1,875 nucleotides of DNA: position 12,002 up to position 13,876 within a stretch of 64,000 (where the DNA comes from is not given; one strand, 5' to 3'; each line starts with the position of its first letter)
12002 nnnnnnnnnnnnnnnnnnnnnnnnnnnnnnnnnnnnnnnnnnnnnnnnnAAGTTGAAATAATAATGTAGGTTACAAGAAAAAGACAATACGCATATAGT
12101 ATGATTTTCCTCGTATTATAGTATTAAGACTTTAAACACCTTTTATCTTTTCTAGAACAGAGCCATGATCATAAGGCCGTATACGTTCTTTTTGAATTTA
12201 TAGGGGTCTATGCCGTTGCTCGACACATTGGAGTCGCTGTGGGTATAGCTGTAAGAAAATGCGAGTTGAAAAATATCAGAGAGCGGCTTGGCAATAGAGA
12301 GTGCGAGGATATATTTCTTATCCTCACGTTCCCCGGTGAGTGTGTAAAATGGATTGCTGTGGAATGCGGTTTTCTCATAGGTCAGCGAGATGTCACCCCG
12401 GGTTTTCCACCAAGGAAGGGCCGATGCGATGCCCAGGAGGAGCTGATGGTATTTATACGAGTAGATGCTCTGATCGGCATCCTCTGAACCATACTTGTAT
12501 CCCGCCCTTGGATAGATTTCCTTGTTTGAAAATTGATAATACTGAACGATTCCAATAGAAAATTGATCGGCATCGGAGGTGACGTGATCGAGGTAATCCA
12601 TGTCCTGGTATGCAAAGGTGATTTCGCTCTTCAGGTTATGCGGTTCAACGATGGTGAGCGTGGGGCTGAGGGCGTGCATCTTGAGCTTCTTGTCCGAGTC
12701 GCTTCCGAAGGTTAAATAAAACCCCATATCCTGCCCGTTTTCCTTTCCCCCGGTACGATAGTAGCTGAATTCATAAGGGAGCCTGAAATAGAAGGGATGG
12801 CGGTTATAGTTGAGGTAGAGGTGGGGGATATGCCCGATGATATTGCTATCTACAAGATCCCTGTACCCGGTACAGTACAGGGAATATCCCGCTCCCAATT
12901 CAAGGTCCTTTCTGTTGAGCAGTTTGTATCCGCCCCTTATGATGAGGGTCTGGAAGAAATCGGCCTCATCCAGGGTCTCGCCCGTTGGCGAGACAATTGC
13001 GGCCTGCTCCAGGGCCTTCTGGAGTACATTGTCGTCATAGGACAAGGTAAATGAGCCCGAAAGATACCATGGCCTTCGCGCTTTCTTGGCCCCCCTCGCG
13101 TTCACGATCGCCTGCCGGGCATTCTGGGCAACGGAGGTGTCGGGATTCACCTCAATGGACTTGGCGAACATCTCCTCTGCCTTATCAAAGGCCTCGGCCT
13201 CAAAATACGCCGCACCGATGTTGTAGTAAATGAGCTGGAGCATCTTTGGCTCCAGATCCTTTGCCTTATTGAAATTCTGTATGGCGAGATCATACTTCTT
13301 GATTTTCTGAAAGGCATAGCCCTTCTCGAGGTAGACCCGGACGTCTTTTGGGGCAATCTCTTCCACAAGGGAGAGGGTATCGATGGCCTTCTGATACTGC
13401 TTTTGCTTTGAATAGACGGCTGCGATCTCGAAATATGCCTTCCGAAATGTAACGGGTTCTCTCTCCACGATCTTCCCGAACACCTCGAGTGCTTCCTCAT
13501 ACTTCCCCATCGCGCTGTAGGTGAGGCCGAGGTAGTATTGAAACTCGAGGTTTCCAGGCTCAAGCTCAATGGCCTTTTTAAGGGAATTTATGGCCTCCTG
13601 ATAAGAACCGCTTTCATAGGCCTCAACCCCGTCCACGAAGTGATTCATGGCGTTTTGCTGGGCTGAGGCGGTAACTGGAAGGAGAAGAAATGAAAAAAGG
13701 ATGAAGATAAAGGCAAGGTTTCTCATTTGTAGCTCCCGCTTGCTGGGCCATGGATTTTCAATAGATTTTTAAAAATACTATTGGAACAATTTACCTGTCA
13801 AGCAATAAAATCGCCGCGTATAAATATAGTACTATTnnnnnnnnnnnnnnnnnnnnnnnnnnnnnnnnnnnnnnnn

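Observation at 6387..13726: TPR/beta-barrel OMP + FecR-domain protein + 1,555-aa mosaic adhesin: candidate dedicated surface-export module of unclear type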

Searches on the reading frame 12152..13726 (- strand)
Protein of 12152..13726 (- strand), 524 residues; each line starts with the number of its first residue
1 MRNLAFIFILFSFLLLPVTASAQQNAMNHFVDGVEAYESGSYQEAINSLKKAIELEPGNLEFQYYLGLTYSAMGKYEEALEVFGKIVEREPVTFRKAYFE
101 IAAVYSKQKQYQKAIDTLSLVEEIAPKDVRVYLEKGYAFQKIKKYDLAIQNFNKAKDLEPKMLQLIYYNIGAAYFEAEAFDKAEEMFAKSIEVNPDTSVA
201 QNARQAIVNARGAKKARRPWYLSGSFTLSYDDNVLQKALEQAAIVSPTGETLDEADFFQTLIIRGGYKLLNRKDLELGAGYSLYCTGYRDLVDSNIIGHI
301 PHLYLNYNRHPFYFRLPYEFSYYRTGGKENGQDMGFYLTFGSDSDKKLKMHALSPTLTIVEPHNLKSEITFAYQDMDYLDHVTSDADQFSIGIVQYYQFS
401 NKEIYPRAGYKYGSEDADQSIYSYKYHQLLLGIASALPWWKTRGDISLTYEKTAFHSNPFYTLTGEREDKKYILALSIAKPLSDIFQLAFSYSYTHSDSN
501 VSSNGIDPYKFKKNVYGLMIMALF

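Call 3: search_protein_families(library=pfam, proteins=[window:12152-13726:-], max_evalue=0.01)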
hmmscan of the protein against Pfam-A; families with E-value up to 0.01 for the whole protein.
window:12152-13726:- (524 aa): 26 families (the best 25 are shown)
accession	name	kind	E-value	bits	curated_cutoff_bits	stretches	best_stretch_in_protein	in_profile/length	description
PF00515.34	TPR_1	-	3.5e-32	109.3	27.8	5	166-196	3-33/34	Tetratricopeptide repeat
PF07719.23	TPR_2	-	2.7e-25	86.8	27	3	61-91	2-32/34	Tetratricopeptide repeat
PF13181.12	TPR_8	-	1.4e-23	81.4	25.7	3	130-161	2-33/34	Tetratricopeptide repeat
PF14559.12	TPR_19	-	5.3e-20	72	25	2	37-91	2-56/68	Tetratricopeptide repeat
PF13414.12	TPR_11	-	5.5e-16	58.4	26.8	1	37-74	5-42/42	TPR repeat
PF12895.13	ANAPC3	-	1e-13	51.8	27.2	2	40-118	3-79/82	Anaphase-promoting complex, cyclosome, subunit 3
PF13424.12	TPR_12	-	2.1e-13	50.7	30.1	1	131-193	5-74/77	Tetratricopeptide repeat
PF13431.12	TPR_17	-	2.1e-13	49.8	24.4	1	49-81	2-34/34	Tetratricopeptide repeat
PF13174.12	TPR_6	-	3.1e-13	49.8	26.3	1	63-91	3-31/33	Tetratricopeptide repeat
PF13428.12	TPR_14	-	1.9e-12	47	23.5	0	61-91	2-32/44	Tetratricopeptide repeat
PF13432.12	TPR_16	-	1.6e-11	44.8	32.7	2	35-86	6-57/65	Tetratricopeptide repeat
PF13374.12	TPR_10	-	5.1e-08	33.1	27.5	0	66-87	8-29/42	Tetratricopeptide repeat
PF13176.12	TPR_7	-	5.9e-08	32.6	27.9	0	66-85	5-24/36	Tetratricopeptide repeat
PF13371.12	TPR_9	-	5.9e-07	29.9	35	0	103-160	3-60/73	Tetratricopeptide repeat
PF23914.1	TPR_CcmH_CycH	-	1.1e-06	29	42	1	38-128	62-154/158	Cytochrome c-type biogenesis protein H TPR domain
PF24575.1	TPR_Slam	-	0.00053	20.8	35.2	0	22-81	43-102/104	Surface lipoprotein assembly modifier, N-terminal TPR repeats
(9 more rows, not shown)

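Call 4: search_protein_families(library=ncbifam, proteins=[window:12152-13726:-], max_evalue=0.01)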
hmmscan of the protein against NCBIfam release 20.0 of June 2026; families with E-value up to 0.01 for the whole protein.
window:12152-13726:- (524 aa): 28 families (the best 25 are shown)
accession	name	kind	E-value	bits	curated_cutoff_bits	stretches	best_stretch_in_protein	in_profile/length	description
NF040959.1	MamA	equivalog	2.7e-25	89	200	1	33-193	44-202/204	magnetosome protein MamA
TIGR02917.1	PEP_TPR_lipo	equivalog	4.7e-16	57.9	312.2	1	14-202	11-197/899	XrtA/PEP-CTERM system TPR-repeat protein PrsT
TIGR02521.1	type_IV_pilW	equivalog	1.1e-13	51.3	154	2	91-192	27-127/234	type IV pilus biogenesis/stability protein PilW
NF002725.1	PRK02603.1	equivalog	3.1e-13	50.1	143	2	15-113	25-124/173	photosystem I assembly protein Ycf3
NF033762.1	social_mot_Tgl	equivalog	4.8e-13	49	225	1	19-210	24-215/252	social motility TPR repeat lipoprotein Tgl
NF047507.1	TPR_BatC_Lepto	exception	6.7e-12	45.3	175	2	17-116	15-117/214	TPR repeat-containing protein BatC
NF047558.1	TPR_END_plus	domain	1.1e-11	44.5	32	0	97-144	1-47/56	TPR end-of-group domain-containing protein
TIGR02552.1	LcrH_SycD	equivalog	2.9e-11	43.2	104.8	1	33-127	25-118/136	SycD/LcrH family type III secretion system chaperone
NF053607.1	CHU_0125_OmpA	equivalog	1e-10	40.8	620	1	10-123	11-115/639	CHU_0125 family OmpA-like outer membrane integrity protein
NF047371.1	FlcA_CTERM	equivalog_domain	2.2e-10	39.6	300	2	133-203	126-188/646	periplasmic flagellar collar protein FlcA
NF008391.2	PRK11189.1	equivalog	1.8e-09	37.6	250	2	130-204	66-139/297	lipoprotein NlpI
NF008755.0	PRK11788.1-3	equivalog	1e-08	34.9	430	1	98-218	183-303/388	lipopolysaccharide assembly protein LapB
NF008757.0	PRK11788.1-5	equivalog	1.2e-07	31.2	363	2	109-200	49-143/388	lipopolysaccharide assembly protein LapB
NF033758.1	gliding_GltE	equivalog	2.8e-07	29.9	225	1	51-205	213-365/411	adventurous gliding motility TPR repeat lipoprotein GltE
TIGR04510.1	mod_pep_cyc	subfamily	4.6e-07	28.7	400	1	16-213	388-585/814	putative peptide modification system cyclase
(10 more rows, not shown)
